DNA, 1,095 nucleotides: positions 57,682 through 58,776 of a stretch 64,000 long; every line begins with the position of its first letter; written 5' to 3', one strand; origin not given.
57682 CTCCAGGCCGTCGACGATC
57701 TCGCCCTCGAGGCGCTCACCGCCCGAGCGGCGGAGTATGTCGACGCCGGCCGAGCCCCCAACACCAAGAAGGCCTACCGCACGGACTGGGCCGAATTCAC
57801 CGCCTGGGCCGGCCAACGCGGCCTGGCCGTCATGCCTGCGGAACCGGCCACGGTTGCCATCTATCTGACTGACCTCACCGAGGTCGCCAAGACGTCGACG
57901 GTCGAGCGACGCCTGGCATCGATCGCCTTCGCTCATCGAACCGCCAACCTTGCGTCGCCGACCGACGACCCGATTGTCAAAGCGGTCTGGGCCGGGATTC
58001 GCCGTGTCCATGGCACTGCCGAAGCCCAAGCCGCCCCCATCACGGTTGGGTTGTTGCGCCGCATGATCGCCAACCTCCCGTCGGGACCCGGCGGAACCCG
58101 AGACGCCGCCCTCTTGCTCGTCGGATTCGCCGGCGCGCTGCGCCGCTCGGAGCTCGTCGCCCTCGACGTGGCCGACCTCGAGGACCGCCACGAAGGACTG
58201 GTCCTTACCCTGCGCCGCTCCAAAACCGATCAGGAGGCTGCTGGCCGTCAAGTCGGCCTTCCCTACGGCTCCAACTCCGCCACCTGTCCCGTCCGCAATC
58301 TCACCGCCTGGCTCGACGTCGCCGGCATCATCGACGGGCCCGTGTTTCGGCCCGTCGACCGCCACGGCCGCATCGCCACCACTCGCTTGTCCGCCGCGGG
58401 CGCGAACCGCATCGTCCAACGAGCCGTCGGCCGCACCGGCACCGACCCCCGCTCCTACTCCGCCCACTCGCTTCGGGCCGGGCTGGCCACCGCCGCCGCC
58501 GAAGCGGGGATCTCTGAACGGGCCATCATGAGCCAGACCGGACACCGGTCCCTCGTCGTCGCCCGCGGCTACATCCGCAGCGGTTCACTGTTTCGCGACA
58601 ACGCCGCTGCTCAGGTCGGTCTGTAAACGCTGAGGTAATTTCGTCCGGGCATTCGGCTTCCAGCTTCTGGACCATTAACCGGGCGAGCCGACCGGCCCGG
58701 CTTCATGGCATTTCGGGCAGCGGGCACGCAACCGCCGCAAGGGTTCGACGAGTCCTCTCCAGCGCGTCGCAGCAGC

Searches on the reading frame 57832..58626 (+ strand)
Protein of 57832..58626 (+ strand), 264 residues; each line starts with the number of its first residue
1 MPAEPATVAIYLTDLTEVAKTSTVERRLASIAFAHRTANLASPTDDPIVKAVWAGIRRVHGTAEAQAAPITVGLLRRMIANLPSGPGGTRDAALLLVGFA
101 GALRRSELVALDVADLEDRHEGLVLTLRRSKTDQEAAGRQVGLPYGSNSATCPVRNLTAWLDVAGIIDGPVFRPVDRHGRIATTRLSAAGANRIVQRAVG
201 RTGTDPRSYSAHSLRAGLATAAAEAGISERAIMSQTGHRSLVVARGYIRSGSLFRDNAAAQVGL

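Call 27: search_protein_families(library=pfam, proteins=[window:57832-58626:+], max_evalue=0.01)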
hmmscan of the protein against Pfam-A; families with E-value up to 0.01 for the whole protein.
window:57832-58626:+ (264 aa): 1 family
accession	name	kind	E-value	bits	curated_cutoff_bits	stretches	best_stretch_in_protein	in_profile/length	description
PF00589.27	Phage_integrase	-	2.1e-14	54.1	27.1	1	76-250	9-168/172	Phage integrase family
